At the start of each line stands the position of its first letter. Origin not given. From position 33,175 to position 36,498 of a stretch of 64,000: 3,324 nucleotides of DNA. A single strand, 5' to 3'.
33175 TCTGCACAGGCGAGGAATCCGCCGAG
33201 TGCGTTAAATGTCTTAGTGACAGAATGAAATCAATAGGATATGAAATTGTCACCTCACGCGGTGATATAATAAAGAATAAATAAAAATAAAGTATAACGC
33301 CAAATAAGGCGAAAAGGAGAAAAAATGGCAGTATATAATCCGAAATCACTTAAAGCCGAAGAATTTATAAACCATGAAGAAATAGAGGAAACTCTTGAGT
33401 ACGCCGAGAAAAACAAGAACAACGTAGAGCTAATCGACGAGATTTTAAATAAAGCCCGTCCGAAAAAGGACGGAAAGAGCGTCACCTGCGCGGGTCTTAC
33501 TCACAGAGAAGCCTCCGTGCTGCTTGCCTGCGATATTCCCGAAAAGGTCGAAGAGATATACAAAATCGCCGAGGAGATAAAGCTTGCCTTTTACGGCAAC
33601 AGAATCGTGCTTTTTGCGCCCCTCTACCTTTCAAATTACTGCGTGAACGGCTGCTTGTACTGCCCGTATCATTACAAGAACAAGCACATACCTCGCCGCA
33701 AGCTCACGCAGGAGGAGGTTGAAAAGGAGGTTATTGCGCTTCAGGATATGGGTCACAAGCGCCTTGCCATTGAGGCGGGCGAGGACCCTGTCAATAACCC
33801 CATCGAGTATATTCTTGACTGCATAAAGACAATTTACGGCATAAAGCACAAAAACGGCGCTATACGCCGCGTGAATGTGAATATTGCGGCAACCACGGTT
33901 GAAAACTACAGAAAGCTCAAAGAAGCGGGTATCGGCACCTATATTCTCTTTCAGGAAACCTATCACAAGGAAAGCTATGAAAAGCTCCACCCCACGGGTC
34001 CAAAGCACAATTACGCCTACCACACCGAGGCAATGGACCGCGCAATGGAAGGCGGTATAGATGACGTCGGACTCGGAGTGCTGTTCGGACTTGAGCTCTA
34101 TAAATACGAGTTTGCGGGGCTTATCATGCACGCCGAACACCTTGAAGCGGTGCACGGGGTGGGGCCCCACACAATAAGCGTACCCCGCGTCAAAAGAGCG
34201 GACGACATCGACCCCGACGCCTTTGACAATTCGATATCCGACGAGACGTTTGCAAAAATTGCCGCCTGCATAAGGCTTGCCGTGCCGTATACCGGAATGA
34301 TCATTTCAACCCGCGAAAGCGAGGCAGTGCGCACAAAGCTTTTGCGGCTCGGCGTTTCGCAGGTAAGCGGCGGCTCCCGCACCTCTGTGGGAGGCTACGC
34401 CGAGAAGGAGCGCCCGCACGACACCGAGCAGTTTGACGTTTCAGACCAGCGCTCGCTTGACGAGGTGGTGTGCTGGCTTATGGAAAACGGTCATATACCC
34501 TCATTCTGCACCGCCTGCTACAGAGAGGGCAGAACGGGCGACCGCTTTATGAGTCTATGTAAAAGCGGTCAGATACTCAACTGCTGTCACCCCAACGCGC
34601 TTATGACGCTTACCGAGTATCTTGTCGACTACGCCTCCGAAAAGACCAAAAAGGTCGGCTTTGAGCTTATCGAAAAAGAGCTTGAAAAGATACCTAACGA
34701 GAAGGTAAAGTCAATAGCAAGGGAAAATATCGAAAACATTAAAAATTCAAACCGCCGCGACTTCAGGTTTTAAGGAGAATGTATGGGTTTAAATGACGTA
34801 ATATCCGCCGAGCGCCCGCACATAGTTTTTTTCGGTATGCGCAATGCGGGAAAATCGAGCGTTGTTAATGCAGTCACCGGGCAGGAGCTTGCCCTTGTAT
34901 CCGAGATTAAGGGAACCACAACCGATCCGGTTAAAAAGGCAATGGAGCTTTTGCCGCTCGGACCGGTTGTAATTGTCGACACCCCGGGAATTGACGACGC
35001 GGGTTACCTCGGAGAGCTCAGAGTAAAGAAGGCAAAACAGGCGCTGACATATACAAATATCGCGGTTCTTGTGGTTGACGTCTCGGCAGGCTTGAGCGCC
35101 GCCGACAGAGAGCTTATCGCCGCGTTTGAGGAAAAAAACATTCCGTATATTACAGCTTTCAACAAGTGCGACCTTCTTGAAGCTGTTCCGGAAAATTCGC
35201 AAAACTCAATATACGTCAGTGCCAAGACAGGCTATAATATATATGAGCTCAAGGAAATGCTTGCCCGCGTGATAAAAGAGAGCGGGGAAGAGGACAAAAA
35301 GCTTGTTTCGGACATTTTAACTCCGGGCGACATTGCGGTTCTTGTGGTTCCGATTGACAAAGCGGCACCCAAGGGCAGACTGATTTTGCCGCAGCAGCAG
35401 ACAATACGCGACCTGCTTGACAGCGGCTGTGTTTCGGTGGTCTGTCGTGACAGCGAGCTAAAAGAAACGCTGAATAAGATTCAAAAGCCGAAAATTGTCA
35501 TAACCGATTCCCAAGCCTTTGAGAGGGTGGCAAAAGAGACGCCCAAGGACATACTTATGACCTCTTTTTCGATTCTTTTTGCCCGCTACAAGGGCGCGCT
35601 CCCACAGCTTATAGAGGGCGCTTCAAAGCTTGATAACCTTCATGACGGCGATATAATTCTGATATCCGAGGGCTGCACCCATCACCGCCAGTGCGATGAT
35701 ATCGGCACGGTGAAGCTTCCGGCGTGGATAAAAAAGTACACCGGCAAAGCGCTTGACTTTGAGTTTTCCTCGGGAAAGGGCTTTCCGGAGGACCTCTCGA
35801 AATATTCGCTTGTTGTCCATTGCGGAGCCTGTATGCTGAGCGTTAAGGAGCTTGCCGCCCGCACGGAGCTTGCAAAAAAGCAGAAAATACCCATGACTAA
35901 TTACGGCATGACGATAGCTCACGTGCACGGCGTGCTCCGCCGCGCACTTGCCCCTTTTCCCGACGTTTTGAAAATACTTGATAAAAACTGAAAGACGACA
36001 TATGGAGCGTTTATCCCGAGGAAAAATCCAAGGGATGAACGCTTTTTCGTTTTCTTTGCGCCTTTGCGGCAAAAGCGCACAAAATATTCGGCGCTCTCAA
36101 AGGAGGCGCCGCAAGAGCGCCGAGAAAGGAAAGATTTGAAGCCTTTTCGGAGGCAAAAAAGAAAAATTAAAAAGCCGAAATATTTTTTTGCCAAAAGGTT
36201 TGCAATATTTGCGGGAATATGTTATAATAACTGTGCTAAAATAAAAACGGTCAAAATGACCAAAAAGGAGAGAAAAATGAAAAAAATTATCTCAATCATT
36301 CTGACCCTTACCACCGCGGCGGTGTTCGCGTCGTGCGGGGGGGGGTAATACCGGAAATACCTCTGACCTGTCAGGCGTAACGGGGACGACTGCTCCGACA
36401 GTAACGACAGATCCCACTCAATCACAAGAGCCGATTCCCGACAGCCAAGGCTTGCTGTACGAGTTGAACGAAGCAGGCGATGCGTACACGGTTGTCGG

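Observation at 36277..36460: G9 tract exactly at the lipobox splits a BspA-type LRR lipoprotein: candidate slipped-strand phase-variation switch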

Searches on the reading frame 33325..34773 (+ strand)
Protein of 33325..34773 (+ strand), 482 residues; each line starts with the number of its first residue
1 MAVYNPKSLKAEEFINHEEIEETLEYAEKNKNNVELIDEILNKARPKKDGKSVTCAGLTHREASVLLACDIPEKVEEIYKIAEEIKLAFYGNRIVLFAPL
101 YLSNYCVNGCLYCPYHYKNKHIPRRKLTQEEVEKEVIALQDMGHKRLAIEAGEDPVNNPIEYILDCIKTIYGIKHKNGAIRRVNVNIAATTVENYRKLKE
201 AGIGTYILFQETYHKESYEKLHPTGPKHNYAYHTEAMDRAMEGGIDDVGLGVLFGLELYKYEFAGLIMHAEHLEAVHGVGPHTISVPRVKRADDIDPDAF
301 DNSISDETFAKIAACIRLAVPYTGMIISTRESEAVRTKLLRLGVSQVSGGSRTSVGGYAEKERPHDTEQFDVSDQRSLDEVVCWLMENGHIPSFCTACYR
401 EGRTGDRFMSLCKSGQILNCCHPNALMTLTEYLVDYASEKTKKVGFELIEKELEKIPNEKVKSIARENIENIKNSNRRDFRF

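Call 24: find_encoding_contigs(protein=window:33325-34773:+, flank=4000, max_places=10)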
Protein window:33325-34773:+ (482 aa): 5 contigs read that carry it; 3 places shown.
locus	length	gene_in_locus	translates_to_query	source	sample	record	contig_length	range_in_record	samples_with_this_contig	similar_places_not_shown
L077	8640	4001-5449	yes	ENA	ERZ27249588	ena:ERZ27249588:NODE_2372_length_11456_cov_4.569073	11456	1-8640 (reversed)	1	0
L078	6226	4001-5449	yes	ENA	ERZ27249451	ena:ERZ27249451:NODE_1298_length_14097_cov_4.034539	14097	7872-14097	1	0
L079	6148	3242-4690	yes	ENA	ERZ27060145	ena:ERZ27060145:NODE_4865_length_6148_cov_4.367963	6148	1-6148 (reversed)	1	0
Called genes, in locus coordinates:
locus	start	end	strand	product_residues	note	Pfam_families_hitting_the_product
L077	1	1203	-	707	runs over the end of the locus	PF03772:Competence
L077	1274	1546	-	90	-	PF00216:Bac_DNA_binding, PF18291:HU-HIG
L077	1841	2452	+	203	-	-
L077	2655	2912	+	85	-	PF21699:TM1266-like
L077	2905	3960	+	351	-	PF04055:Radical_SAM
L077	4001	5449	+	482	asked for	PF04055:Radical_SAM, PF06968:BATS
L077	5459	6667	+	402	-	PF01926:MMR_HSR1, PF02421:FeoB_N (weak), PF03193:RsgA_GTPase (faint), PF00350:Dynamin_N (faint), PF00009:GTP_EFTU, PF18128:HydF_dimer, PF18133:HydF_tetramer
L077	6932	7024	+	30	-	-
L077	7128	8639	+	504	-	?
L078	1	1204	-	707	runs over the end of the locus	PF03772:Competence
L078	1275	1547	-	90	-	PF00216:Bac_DNA_binding, PF18291:HU-HIG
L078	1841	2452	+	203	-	-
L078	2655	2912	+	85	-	PF21699:TM1266-like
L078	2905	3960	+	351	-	PF04055:Radical_SAM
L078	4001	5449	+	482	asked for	PF04055:Radical_SAM, PF06968:BATS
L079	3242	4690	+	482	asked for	PF04055:Radical_SAM, PF06968:BATS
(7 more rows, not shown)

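Call 50: find_homologous_proteins(query=window:33325-34773:+, max_evalue=1e-100)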
Query window:33325-34773:+ (482 aa): 8000 proteins with E <= 1e-100 among 8000 candidates; the best 120 are listed.
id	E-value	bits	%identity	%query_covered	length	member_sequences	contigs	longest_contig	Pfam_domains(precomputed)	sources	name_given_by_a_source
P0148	0.0e+0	1209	-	-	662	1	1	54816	PF04055.28,PF06968.19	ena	-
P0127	0.0e+0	1104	100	100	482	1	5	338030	PF04055.28,PF06968.19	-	-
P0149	0.0e+0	1103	100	100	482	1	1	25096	PF04055.28,PF06968.19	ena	-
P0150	0.0e+0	1100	-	-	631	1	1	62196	PF04055.28,PF06968.19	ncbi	ncbi:MAG: [FeFe] hydrogenase H-cluster radical SAM maturase HydG [Roseburia hominis]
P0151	0.0e+0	1093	-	-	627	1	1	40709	PF04055.28,PF06968.19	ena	-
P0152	0.0e+0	1081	-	-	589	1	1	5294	PF04055.28,PF06968.19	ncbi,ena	-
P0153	0.0e+0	1031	92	100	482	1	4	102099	PF04055.28,PF06968.19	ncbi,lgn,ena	-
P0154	0.0e+0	1014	91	100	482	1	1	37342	PF04055.28,PF06968.19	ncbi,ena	-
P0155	0.0e+0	1012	90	100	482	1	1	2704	PF04055.28,PF06968.19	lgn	-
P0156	6.5e-298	1006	91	100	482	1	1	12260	PF04055.28,PF06968.19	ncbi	-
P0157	7.1e-298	1006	90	100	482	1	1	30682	PF04055.28,PF06968.19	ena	-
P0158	9.5e-298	1006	90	100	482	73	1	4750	PF04055.28,PF06968.19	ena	-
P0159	1.2e-297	1005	90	100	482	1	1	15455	PF04055.28,PF06968.19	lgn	-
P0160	1.5e-297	1005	90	100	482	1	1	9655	PF04055.28,PF06968.19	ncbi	-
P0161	1.5e-297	1005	90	100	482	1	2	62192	PF04055.28,PF06968.19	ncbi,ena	-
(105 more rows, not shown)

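Call 51: find_encoding_contigs(protein=P0153, flank=6000, max_places=6)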
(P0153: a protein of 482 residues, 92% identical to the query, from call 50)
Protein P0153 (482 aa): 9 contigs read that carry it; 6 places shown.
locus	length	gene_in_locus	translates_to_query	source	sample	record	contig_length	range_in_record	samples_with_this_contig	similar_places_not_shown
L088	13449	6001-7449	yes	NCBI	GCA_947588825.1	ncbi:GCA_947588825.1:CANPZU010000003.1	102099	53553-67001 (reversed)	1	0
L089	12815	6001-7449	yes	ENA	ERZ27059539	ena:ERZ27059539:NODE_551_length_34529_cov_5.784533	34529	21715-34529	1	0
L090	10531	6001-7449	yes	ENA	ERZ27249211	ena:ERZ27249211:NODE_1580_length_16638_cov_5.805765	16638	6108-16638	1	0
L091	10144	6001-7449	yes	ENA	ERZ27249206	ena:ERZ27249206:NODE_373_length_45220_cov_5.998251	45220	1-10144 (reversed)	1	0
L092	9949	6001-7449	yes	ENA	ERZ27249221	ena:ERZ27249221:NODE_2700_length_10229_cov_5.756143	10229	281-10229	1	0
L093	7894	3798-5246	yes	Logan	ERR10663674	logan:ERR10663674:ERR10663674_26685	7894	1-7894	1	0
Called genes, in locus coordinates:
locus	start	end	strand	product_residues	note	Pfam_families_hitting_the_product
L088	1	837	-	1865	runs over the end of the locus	PF10091:Glycoamylase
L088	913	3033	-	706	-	PF03772:Competence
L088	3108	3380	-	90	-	PF00216:Bac_DNA_binding, PF18291:HU-HIG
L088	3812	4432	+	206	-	-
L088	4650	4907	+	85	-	PF21699:TM1266-like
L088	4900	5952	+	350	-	PF04055:Radical_SAM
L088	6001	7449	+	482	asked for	PF04055:Radical_SAM, PF06968:BATS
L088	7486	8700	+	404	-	PF00009:GTP_EFTU (faint), PF01926:MMR_HSR1, PF02421:FeoB_N, PF03193:RsgA_GTPase (faint), PF00350:Dynamin_N (faint), PF18128:HydF_dimer, PF18133:HydF_tetramer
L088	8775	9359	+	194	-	-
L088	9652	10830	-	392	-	PF00390:malic, PF03949:Malic_M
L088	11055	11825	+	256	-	PF01522:Polysacc_deac_1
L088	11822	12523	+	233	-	PF01522:Polysacc_deac_1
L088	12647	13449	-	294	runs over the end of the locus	PF01381:HTH_3 (weak), PF13560:HTH_31 (weak)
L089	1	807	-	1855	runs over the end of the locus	PF10091:Glycoamylase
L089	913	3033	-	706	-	PF03772:Competence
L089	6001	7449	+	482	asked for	PF04055:Radical_SAM, PF06968:BATS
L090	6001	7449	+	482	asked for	PF04055:Radical_SAM, PF06968:BATS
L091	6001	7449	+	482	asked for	PF04055:Radical_SAM, PF06968:BATS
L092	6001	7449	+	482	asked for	PF04055:Radical_SAM, PF06968:BATS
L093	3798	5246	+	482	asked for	PF04055:Radical_SAM, PF06968:BATS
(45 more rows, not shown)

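Call 52: find_encoding_contigs(protein=P0154, flank=6000, max_places=4)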
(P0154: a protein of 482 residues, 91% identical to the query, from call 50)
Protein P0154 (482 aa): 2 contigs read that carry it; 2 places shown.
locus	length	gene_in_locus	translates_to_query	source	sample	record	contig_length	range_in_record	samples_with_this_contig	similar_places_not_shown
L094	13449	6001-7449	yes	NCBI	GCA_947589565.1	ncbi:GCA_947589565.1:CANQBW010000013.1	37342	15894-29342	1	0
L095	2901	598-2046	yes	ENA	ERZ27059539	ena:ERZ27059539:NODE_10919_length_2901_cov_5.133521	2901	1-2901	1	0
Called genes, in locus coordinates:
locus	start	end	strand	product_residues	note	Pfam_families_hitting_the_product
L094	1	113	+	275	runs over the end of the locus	PF13712:Glyco_tranf_2_5, PF00535:Glycos_transf_2 (weak)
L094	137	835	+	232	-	PF14393:DUF4422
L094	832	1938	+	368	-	PF00890:FAD_binding_2 (faint), PF01266:DAO (weak), PF13450:NAD_binding_8, PF01593:Amino_oxidase, PF03275:GLF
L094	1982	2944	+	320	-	PF01697:Glyco_transf_92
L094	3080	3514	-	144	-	-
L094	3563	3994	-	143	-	PF00583:Acetyltransf_1, PF13673:Acetyltransf_10 (weak), PF13508:Acetyltransf_7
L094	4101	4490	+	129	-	-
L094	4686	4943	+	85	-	PF21699:TM1266-like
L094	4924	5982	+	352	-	PF04055:Radical_SAM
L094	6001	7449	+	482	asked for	PF04055:Radical_SAM, PF06968:BATS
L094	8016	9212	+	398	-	PF00009:GTP_EFTU (faint), PF01926:MMR_HSR1, PF02421:FeoB_N (weak), PF03193:RsgA_GTPase (faint), PF00350:Dynamin_N (faint), PF18128:HydF_dimer, PF18133:HydF_tetramer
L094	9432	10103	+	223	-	PF00005:ABC_tran, PF13304:AAA_21 (faint), PF02463:SMC_N (weak)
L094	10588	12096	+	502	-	PF02687:FtsX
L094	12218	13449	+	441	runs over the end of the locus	PF02687:FtsX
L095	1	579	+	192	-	?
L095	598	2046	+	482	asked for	PF04055:Radical_SAM, PF06968:BATS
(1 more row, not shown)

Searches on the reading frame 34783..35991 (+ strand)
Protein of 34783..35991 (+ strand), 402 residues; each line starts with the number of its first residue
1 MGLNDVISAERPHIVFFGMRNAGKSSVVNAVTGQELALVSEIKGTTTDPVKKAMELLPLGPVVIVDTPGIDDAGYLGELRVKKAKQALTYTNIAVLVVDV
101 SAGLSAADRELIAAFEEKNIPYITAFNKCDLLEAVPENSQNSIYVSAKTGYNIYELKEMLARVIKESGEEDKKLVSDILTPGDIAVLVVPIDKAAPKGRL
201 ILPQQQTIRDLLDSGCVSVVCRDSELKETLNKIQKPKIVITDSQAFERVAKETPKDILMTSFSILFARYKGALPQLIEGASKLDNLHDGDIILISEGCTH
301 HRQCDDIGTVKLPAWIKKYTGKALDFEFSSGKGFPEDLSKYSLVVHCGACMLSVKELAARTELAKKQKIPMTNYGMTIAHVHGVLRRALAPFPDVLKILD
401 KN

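Call 5: search_protein_families(library=pfam, proteins=[window:34783-35991:+])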
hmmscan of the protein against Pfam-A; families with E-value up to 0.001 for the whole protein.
window:34783-35991:+ (402 aa): 8 families
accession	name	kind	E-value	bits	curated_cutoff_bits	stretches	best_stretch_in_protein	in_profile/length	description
PF18133.7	HydF_tetramer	-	2.2e-48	163.4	22.6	1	275-391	2-118/118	Hydrogen maturase F tetramerization domain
PF18128.7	HydF_dimer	-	1e-40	138.2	23.4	1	174-271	1-99/99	Hydrogen maturase F dimerization domain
PF01926.29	MMR_HSR1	-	5.2e-21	75.3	21.9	1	14-128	2-113/113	50S ribosome-binding GTPase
PF00350.29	Dynamin_N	-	2.3e-09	37.9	27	1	14-49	1-35/168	Dynamin family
PF00009.33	GTP_EFTU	-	4e-09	36.8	26.5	1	63-147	72-150/188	Elongation factor Tu GTP binding domain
PF03193.22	RsgA_GTPase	-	1.2e-08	35.4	30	1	13-74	108-172/174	RsgA GTPase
PF02421.24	FeoB_N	-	9.3e-07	28.9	27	1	13-133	2-119/156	Ferrous iron transport protein B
PF04548.22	AIG1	-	0.00011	22.1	27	1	14-110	3-102/212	AIG1 family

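Call 6: find_encoding_contigs(protein=window:34783-35991:+, flank=6000, max_places=10)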
Protein window:34783-35991:+ (402 aa): 9 contigs read that carry it; 7 places shown.
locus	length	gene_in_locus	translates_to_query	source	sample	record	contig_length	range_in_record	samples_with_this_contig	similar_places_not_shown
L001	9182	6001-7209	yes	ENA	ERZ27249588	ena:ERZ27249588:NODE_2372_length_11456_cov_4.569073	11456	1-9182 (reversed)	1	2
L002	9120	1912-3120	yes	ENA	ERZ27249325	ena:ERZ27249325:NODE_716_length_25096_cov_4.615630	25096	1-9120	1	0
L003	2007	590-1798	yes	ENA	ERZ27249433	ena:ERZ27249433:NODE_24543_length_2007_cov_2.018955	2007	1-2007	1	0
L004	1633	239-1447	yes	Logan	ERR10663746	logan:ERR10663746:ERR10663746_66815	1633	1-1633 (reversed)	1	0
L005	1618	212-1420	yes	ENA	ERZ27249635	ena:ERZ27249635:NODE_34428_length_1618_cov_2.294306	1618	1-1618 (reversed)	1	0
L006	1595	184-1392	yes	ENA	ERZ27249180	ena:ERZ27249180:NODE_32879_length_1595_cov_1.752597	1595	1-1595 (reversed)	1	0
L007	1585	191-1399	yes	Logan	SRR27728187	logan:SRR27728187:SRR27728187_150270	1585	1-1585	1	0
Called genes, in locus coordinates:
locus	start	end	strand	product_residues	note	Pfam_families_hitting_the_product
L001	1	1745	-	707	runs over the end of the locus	PF03772:Competence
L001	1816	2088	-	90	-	PF00216:Bac_DNA_binding, PF18291:HU-HIG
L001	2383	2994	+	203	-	-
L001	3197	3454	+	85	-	PF21699:TM1266-like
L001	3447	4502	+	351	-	PF04055:Radical_SAM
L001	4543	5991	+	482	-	PF04055:Radical_SAM, PF06968:BATS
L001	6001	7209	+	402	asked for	PF01926:MMR_HSR1, PF02421:FeoB_N (weak), PF03193:RsgA_GTPase (faint), PF00350:Dynamin_N (faint), PF00009:GTP_EFTU, PF18128:HydF_dimer, PF18133:HydF_tetramer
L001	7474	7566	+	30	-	-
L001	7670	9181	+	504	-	?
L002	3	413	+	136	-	?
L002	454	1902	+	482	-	PF04055:Radical_SAM, PF06968:BATS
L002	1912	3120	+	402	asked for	PF01926:MMR_HSR1, PF02421:FeoB_N (weak), PF03193:RsgA_GTPase (faint), PF00350:Dynamin_N (faint), PF00009:GTP_EFTU, PF18128:HydF_dimer, PF18133:HydF_tetramer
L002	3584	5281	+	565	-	-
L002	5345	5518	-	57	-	-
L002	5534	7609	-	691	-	PF02687:FtsX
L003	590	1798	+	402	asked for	PF01926:MMR_HSR1, PF02421:FeoB_N (weak), PF03193:RsgA_GTPase (faint), PF00350:Dynamin_N (faint), PF00009:GTP_EFTU, PF18128:HydF_dimer, PF18133:HydF_tetramer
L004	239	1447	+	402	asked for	PF01926:MMR_HSR1, PF02421:FeoB_N (weak), PF03193:RsgA_GTPase (faint), PF00350:Dynamin_N (faint), PF00009:GTP_EFTU, PF18128:HydF_dimer, PF18133:HydF_tetramer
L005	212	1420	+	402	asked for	PF01926:MMR_HSR1, PF02421:FeoB_N (weak), PF03193:RsgA_GTPase (faint), PF00350:Dynamin_N (faint), PF00009:GTP_EFTU, PF18128:HydF_dimer, PF18133:HydF_tetramer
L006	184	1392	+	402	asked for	PF01926:MMR_HSR1, PF02421:FeoB_N (weak), PF03193:RsgA_GTPase (faint), PF00350:Dynamin_N (faint), PF00009:GTP_EFTU, PF18128:HydF_dimer, PF18133:HydF_tetramer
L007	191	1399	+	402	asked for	PF01926:MMR_HSR1, PF02421:FeoB_N (weak), PF03193:RsgA_GTPase (faint), PF00350:Dynamin_N (faint), PF00009:GTP_EFTU, PF18128:HydF_dimer, PF18133:HydF_tetramer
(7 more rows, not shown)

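Call 31: list_cluster_members(proteins=[window:34783-35991:+, window:33325-34773:+, window:38402-40477:-, window:13498-15984:+, window:5533-7767:+])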
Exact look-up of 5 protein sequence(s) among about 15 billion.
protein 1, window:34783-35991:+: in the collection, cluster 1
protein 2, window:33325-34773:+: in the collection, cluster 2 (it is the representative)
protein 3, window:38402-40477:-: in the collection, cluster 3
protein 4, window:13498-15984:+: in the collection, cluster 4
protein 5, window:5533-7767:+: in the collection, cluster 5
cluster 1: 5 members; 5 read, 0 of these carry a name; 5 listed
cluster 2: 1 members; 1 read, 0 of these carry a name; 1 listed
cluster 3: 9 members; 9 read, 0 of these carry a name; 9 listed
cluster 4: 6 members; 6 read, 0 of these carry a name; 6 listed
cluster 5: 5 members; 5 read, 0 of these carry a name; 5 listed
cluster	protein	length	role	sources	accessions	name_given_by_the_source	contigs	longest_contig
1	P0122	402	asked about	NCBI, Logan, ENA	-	-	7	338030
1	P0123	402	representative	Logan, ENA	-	-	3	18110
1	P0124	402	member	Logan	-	-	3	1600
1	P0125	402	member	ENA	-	-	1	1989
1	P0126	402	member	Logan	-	-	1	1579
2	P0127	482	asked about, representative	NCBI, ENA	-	-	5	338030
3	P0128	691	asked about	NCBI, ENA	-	-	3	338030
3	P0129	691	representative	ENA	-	-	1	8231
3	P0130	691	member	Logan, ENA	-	-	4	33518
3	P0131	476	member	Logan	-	-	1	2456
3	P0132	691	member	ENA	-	-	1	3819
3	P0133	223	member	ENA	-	-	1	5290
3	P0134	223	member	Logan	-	-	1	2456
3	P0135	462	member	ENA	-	-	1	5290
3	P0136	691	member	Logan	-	-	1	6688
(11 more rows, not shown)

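Call 33: find_encoding_contigs(protein=P0123, flank=4000, max_places=10)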
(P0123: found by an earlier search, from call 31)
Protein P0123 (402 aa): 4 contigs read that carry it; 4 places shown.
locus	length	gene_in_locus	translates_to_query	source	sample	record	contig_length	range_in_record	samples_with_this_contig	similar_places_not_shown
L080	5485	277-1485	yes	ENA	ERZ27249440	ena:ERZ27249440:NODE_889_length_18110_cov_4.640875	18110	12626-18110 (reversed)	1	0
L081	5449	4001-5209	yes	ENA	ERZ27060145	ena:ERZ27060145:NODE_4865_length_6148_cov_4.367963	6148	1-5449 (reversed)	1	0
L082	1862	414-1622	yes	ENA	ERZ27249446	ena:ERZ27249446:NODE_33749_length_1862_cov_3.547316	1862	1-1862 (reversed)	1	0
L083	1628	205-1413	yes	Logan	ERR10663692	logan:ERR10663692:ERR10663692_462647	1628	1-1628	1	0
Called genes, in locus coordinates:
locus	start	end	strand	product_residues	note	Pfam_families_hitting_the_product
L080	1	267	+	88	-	?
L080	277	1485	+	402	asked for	PF01926:MMR_HSR1, PF02421:FeoB_N (weak), PF03193:RsgA_GTPase (faint), PF00350:Dynamin_N (faint), PF00009:GTP_EFTU, PF18128:HydF_dimer, PF18133:HydF_tetramer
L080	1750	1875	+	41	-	-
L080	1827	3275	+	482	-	-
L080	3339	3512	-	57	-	-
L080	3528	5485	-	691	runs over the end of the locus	PF02687:FtsX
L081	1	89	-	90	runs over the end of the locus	PF00216:Bac_DNA_binding, PF18291:HU-HIG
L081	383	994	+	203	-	-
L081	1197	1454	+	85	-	PF21699:TM1266-like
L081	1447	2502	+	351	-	PF04055:Radical_SAM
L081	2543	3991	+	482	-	PF04055:Radical_SAM, PF06968:BATS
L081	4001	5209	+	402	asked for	PF01926:MMR_HSR1, PF02421:FeoB_N (weak), PF03193:RsgA_GTPase (faint), PF00350:Dynamin_N (faint), PF00009:GTP_EFTU, PF18128:HydF_dimer, PF18133:HydF_tetramer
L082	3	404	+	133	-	?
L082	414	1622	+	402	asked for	PF01926:MMR_HSR1, PF02421:FeoB_N (weak), PF03193:RsgA_GTPase (faint), PF00350:Dynamin_N (faint), PF00009:GTP_EFTU, PF18128:HydF_dimer, PF18133:HydF_tetramer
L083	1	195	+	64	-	?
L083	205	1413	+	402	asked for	PF01926:MMR_HSR1, PF02421:FeoB_N (weak), PF03193:RsgA_GTPase (faint), PF00350:Dynamin_N (faint), PF00009:GTP_EFTU, PF18128:HydF_dimer, PF18133:HydF_tetramer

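Call 34: find_encoding_contigs(protein=P0130, flank=4500, max_places=10)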
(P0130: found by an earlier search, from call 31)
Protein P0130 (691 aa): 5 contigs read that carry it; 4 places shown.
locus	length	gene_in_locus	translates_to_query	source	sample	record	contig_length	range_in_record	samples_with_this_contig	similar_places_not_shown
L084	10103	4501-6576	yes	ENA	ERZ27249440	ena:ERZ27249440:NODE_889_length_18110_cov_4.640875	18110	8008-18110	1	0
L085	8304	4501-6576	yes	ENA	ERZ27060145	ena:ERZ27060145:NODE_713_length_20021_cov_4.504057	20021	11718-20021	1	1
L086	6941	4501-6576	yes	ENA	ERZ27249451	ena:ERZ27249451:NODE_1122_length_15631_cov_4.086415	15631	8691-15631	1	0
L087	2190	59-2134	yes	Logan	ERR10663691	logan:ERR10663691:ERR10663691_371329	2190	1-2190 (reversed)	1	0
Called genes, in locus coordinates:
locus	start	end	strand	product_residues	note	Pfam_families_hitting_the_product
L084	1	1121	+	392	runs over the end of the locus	PF00390:malic, PF03949:Malic_M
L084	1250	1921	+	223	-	PF00072:Response_reg, PF00486:Trans_reg_C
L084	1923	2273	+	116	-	PF05857:TraX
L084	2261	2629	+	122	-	-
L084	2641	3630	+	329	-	PF02518:HATPase_c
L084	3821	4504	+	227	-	PF00005:ABC_tran, PF13304:AAA_21 (faint)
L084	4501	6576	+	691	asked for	PF02687:FtsX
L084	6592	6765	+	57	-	-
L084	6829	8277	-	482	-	-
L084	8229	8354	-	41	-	-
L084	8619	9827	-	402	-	PF01926:MMR_HSR1, PF02421:FeoB_N (weak), PF03193:RsgA_GTPase (faint), PF00350:Dynamin_N (faint), PF00009:GTP_EFTU, PF18128:HydF_dimer, PF18133:HydF_tetramer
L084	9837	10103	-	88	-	?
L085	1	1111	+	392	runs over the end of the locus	PF00390:malic, PF03949:Malic_M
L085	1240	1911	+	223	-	PF00072:Response_reg, PF00486:Trans_reg_C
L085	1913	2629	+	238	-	PF05857:TraX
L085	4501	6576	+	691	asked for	PF02687:FtsX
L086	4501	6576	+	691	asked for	PF02687:FtsX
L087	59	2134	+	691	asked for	PF02687:FtsX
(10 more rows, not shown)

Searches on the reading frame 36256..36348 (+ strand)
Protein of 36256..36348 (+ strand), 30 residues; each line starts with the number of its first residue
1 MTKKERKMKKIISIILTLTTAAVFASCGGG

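Call 13: find_encoding_contigs(protein=window:36256-36348:+, flank=3000, max_places=10)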
Protein window:36256-36348:+ (30 aa): 1 contig read that carries it; 1 place shown.
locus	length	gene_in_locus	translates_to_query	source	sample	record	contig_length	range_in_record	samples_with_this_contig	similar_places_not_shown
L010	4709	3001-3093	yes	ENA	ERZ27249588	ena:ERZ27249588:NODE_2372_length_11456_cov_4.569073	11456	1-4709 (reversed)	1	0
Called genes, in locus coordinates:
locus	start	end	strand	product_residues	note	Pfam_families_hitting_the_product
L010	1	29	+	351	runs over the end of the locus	PF04055:Radical_SAM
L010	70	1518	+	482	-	PF04055:Radical_SAM, PF06968:BATS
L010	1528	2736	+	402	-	PF01926:MMR_HSR1, PF02421:FeoB_N (weak), PF03193:RsgA_GTPase (faint), PF00350:Dynamin_N (faint), PF00009:GTP_EFTU, PF18128:HydF_dimer, PF18133:HydF_tetramer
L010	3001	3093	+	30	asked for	-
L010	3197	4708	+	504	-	?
